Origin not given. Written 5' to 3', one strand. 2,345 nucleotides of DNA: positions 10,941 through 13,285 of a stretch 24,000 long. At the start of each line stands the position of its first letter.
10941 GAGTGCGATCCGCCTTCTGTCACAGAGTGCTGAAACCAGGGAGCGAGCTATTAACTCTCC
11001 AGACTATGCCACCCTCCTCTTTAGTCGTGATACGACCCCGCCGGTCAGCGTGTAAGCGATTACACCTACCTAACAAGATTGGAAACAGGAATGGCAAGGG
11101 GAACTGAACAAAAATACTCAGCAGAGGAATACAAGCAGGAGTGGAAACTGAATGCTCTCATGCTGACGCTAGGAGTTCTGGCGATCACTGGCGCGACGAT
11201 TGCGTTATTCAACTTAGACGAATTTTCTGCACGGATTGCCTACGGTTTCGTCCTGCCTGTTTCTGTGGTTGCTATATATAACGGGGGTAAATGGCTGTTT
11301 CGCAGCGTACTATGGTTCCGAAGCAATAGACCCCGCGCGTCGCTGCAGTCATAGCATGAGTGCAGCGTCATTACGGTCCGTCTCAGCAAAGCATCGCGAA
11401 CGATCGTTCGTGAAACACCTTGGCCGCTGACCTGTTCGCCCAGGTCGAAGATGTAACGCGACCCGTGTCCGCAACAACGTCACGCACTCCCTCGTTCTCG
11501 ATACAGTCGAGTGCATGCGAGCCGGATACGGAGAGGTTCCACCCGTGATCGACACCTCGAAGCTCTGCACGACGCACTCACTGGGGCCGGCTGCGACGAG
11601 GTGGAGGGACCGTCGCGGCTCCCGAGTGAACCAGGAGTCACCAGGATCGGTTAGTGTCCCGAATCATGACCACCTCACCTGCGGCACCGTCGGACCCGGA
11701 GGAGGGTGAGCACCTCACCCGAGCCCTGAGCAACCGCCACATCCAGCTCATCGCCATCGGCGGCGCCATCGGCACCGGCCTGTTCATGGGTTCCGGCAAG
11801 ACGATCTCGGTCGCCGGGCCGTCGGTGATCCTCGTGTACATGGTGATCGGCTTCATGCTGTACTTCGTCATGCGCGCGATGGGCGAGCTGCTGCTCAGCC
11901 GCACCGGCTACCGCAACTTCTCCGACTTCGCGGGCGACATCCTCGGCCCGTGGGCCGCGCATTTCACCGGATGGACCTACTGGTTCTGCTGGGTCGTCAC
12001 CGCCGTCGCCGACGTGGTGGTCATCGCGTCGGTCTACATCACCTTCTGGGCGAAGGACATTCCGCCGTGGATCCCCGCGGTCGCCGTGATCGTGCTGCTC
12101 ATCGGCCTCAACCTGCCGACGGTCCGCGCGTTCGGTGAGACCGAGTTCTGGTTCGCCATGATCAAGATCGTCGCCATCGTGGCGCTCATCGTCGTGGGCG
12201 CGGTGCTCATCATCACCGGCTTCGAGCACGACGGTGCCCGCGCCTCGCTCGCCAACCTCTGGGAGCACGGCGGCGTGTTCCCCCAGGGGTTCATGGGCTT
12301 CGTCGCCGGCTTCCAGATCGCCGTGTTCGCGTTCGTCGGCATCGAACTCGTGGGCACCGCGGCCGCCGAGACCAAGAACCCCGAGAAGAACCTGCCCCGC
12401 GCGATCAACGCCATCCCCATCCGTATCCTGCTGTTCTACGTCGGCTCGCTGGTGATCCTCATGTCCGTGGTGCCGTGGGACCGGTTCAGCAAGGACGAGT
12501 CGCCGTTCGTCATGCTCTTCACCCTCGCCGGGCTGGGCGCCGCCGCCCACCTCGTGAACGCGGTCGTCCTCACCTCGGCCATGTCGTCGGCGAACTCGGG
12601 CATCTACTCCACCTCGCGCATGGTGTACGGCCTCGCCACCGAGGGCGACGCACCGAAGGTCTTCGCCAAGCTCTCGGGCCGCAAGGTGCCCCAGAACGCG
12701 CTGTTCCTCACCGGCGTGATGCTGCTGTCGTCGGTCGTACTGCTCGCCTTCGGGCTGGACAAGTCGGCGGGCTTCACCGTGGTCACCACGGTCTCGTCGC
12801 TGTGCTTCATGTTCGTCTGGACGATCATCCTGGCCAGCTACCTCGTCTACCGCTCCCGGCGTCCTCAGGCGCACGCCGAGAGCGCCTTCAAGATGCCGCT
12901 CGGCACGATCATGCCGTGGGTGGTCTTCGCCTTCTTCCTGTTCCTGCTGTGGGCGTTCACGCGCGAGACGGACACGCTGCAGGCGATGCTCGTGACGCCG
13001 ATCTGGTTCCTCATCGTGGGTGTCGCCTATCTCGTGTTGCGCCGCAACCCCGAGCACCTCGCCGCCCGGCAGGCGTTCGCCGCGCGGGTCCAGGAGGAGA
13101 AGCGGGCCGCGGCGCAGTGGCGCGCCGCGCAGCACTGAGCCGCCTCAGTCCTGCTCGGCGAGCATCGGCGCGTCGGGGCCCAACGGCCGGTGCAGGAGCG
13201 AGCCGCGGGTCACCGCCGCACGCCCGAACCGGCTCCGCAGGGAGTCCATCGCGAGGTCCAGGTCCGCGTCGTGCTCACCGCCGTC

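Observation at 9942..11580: Low-GC three-gene membrane cassette embedded in a ~70% GC chromosome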

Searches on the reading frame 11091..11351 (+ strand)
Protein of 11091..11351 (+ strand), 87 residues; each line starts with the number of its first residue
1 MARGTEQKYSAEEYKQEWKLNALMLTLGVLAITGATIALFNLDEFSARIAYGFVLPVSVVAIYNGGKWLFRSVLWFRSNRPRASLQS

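Call 5: search_protein_families(library=pfam, proteins=[window:11091-11351:+], max_evalue=1)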
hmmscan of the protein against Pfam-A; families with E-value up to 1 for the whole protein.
window:11091-11351:+ (87 aa): 2 families
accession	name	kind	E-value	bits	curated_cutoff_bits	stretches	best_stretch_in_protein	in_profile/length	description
PF20197.3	DUF6560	-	0.11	13.1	27.8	1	15-68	47-100/174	Family of unknown function (DUF6560)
PF13493.11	DUF4118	-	0.11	12.8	28.4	1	27-66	6-43/107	Domain of unknown function (DUF4118)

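Call 6: search_protein_families(library=ncbifam, proteins=[window:11091-11351:+], max_evalue=1)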
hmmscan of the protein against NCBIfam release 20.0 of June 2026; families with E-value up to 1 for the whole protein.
window:11091-11351:+ (87 aa): 0 families

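Call 37: list_cluster_members(proteins=[P0027, L086:11890-12660:+, P0072, P0009, window:11091-11351:+, window:10237-11052:+])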
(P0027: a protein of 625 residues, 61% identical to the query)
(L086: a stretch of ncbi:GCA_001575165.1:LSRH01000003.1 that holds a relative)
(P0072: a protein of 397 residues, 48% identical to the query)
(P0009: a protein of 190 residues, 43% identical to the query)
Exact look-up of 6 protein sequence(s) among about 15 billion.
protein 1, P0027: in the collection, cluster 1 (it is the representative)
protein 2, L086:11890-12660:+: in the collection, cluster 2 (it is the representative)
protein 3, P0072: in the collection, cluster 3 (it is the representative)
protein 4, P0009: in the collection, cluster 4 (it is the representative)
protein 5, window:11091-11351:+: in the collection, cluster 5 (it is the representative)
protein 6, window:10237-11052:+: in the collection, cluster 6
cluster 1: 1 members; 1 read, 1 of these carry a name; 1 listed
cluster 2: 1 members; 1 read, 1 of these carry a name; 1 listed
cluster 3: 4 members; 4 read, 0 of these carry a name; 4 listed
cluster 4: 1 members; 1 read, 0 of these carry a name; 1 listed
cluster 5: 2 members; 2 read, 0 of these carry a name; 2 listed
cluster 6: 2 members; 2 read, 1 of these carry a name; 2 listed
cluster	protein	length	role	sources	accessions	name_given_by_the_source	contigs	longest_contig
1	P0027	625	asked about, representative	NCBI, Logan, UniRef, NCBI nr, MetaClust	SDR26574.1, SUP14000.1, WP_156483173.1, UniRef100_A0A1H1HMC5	hypothetical protein SAMN04489765_4368 [Tsukamurella pulmonis] | Uncharacterized protein n=1 Tax=Tsukamurella pulmonis TaxID=47312 RepID=A0A1H1HMC5_9ACTN | hypothetical protein [Tsukamurella pulmonis]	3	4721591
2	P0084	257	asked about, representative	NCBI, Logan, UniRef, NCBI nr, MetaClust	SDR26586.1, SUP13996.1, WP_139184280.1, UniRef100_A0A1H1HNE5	hypothetical protein SAMN04489765_4369 [Tsukamurella pulmonis] | PH domain-containing protein n=1 Tax=Tsukamurella pulmonis TaxID=47312 ... | hypothetical protein [Tsukamurella pulmonis]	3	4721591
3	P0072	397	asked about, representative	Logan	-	-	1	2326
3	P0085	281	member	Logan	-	-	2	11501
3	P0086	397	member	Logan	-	-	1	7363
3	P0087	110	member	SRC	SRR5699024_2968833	-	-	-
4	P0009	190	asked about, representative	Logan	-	-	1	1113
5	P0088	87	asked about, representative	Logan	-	-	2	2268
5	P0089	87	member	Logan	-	-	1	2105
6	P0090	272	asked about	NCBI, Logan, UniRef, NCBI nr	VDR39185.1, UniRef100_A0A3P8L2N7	Uncharacterised protein [Tsukamurella paurometabola] | Uncharacterized protein n=1 Tax=Tsukamurella paurometabola TaxID=2061 ...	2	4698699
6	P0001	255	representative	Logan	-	-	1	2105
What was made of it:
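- The ORF2 tail has a faint bacterial PH-domain signal, and UniRef labels the T. pulmonis homologue a 'PH domain-containing protein' (calls 5, 37).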

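Call 76: search_protein_families(library=padloc, proteins=[window:11091-11351:+, P0084], max_evalue=0.1)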
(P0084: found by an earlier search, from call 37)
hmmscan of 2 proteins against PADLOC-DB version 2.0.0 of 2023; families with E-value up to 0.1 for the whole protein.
window:11091-11351:+ (87 aa): 2 families
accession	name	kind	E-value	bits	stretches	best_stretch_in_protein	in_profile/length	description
PDLC00222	KwaB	-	0.019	12.3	1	36-77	127-168/292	DUF4868 domain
PDLC00686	Effector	-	0.026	12.1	1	18-75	20-77/209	2TM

P0084 (257 aa): 0 families

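Call 77: search_protein_families(library=pfam, proteins=[P0084], max_evalue=1)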
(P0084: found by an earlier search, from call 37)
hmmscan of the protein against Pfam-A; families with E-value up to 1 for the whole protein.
P0084 (257 aa): 8 families
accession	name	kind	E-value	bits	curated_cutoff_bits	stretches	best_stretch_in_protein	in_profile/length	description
PF11992.13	TgpA_N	-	0.011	15.2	30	1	16-83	43-105/333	TgpA N-terminal domain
PF08592.16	Anthrone_oxy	-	0.018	15.7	27.3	0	22-69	9-57/106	Anthrone oxygenase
PF12263.13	DUF3611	-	0.035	14.4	27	1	21-95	21-90/175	Protein of unknown function (DUF3611)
PF23778.1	Phage_holin_2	-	0.038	14.7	32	1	26-69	5-48/92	Putative phage holin family 2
PF07695.17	7TMR-DISM_7TM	-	0.049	14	29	0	24-83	103-154/205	7TM diverse intracellular signalling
PF03994.20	DUF350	-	0.093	13.2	26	1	109-156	47-88/133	Domain of Unknown Function (DUF350)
PF07332.16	Phage_holin_3_6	-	0.15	12.6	28.4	1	13-80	34-99/116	Putative Actinobacterial Holin-X, holin superfamily III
PF00003.28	7tm_3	-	0.18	11.8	33.5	1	18-67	10-59/251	7 transmembrane sweet-taste receptor of 3 GCPR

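Call 105: search_protein_families(library=pfam, proteins=[L127:8256-8990:+, L127:9085-9435:+, L127:9461-10303:+, L127:10371-10616:+, L127:10782-10982:+, L127:10982-11458:+], max_evalue=0.5)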
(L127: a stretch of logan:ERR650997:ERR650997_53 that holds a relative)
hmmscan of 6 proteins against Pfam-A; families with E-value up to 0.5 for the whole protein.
L127:8256-8990:+ (245 aa): 1 family
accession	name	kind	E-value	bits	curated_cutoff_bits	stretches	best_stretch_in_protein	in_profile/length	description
PF13284.11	DUF4072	-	0.38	11.6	24.6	0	19-47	13-39/46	Domain of unknown function (DUF4072)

L127:9085-9435:+ (117 aa): 0 families

L127:9461-10303:+ (281 aa): 2 families
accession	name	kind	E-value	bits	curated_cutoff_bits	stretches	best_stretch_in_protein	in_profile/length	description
PF09177.16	STX6_10_61_N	-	0.033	15.2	29.4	1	93-140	13-62/99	Syntaxin 6/10/61, N-terminal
PF24892.1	UTP6_C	-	0.066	13.5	27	1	85-134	81-130/261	U3 small nucleolar RNA-associated protein 6 C-terminal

L127:10371-10616:+ (82 aa): 8 families
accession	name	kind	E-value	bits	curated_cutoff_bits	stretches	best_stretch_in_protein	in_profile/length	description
PF13488.11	Gly-zipper_Omp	-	0.0025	18.1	25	1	7-45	2-42/46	Glycine zipper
PF21724.2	DUF6861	-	0.0036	17.2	28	1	6-49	45-88/194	Family of unknown function (DUF6861)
PF05433.20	Rick_17kDa_Anti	-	0.0067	16.8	24.2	2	25-50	1-27/43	Glycine zipper 2TM domain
PF13441.11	Gly-zipper_YMGG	-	0.08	13.1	28.9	1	3-46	2-43/45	YMGG-like Gly-zipper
PF13988.11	DUF4225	-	0.23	11.3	25.9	1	16-62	42-91/165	Protein of unknown function (DUF4225)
PF13436.11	Gly-zipper_OmpA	-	0.33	11.2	27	0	3-42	3-44/44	Glycine-zipper domain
PF11368.13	DUF3169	-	0.43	10.6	31.6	1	32-71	12-51/250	Protein of unknown function (DUF3169)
PF11981.13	DUF3482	-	0.43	10.4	29.2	1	5-44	152-191/293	Domain of unknown function (DUF3482)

L127:10782-10982:+ (67 aa): 2 families
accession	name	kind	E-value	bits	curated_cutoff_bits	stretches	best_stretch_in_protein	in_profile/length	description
PF14004.11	DUF4227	-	0.12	12.8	27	1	28-66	6-44/71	Protein of unknown function (DUF4227)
PF18169.6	SLATT_6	-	0.26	11.3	27.1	1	6-43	37-73/176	SMODS and SLOG-associating 2TM effector domain 6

L127:10982-11458:+ (159 aa): 0 families

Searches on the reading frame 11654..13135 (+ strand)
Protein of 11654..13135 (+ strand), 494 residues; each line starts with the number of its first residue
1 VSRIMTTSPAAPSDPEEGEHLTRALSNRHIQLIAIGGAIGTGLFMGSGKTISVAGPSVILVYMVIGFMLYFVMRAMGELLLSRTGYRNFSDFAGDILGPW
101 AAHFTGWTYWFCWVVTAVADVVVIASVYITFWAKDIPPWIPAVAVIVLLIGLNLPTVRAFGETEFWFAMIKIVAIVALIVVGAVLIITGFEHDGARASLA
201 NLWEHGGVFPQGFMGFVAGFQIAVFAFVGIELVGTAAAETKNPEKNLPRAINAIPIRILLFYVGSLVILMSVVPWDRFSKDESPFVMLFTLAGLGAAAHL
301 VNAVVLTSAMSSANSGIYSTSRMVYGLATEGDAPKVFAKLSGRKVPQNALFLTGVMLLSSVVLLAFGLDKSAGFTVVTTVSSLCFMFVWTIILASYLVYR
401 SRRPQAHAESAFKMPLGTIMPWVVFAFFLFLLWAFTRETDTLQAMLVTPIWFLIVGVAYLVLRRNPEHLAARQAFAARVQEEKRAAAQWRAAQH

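Call 5: search_protein_families(library=pfam, proteins=[window:11654-13135:+], max_evalue=1)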
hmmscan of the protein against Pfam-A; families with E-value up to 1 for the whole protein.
window:11654-13135:+ (494 aa): 2 families
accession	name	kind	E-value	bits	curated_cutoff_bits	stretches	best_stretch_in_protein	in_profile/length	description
PF00324.27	AA_permease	-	4.8e-116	388.7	24.6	1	29-466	1-464/470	Amino acid permease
PF13520.12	AA_permease_2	-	1e-46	160.2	27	1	33-451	9-421/427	Amino acid permease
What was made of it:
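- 11654..13138 (+): Native amino-acid permease (context; used as the synteny anchor). PF00324 at 388.7 bits (call 5).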

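Call 27: find_related_loci(query=window:11654-13135:+, collection=genome_contigs, flank=10000)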
Query window:11654-13135:+ (494 aa) in genome_contigs; peptide patterns used: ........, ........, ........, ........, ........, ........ (x = any residue, [..] = any of these).
600 stretches matched a pattern (row limit reached: there are more); 597 encode a relative of the query (tblastn E <= 1e-3); the best 80 are kept; 80 distinct loci.
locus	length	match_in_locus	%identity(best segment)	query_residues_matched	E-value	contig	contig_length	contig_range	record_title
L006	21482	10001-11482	96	1-494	0e+0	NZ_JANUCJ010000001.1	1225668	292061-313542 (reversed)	Tsukamurella ocularis strain S00175 Ga0436325_01, whole genome shotgun sequence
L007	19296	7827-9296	77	6-493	0e+0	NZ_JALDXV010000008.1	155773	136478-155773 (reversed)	MAG: Glutamicibacter sp. isolate MCT-GLY-25 NODE_67_length_155773_cov_299.410087, whole genome shotgun sequence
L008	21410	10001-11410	76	16-484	0e+0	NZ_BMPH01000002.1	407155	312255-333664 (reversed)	Glutamicibacter protophormiae strain JCM 1973 sequence02, whole genome shotgun sequence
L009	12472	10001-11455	75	6-493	0e+0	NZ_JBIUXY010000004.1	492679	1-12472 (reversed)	Glutamicibacter sp. NPDC087344 NPDC087344_132_B3.ctg-0004, whole genome shotgun sequence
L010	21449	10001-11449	74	7-483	0e+0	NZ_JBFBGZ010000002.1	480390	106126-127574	Arthrobacter sp. NPDC089319 NPDC089319_175_D7.ctg-0002, whole genome shotgun sequence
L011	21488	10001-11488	69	1-493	0e+0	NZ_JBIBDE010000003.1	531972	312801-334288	Paeniglutamicibacter sp. NPDC012692 NPDC012692_198_A12.ctg-0003, whole genome shotgun sequence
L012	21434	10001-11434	69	6-483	0e+0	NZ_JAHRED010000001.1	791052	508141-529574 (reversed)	Paeniglutamicibacter quisquiliarum strain ABSL32-1 1, whole genome shotgun sequence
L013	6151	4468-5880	70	4-482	0e+0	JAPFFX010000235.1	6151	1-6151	MAG: Citricoccus sp. WCRC_4 scaffold_682896, whole genome shotgun sequence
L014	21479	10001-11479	69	1-494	0e+0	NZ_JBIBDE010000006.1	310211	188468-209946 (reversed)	Paeniglutamicibacter sp. NPDC012692 NPDC012692_198_A12.ctg-0006, whole genome shotgun sequence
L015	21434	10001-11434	69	1-479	0e+0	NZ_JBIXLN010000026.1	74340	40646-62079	Paeniglutamicibacter sp. MACA_103 2455_008_025, whole genome shotgun sequence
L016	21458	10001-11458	72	5-488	0e+0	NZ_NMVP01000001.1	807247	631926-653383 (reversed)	Enemella evansiae strain NML 020265 NML020265_1, whole genome shotgun sequence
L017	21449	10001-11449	69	1-484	0e+0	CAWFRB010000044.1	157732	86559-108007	MAG: uncultured Actinomycetota bacterium isolate MFD01561.bin.2.69 genome assembly, contig: contig_7511, whole genome sh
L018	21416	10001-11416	69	17-488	0e+0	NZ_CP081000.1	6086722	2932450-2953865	Mycolicibacterium senegalense strain ATCC 35796 chromosome, complete genome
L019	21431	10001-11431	69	13-490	0e+0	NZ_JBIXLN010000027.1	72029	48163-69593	Paeniglutamicibacter sp. MACA_103 2455_008_026, whole genome shotgun sequence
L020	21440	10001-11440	69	7-486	0e+0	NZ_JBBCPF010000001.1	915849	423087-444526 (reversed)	Microbacterium sp. LB12 contig00001, whole genome shotgun sequence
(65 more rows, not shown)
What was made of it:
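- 11654..13138 (+): 96% protein identity to T. ocularis (call 27).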
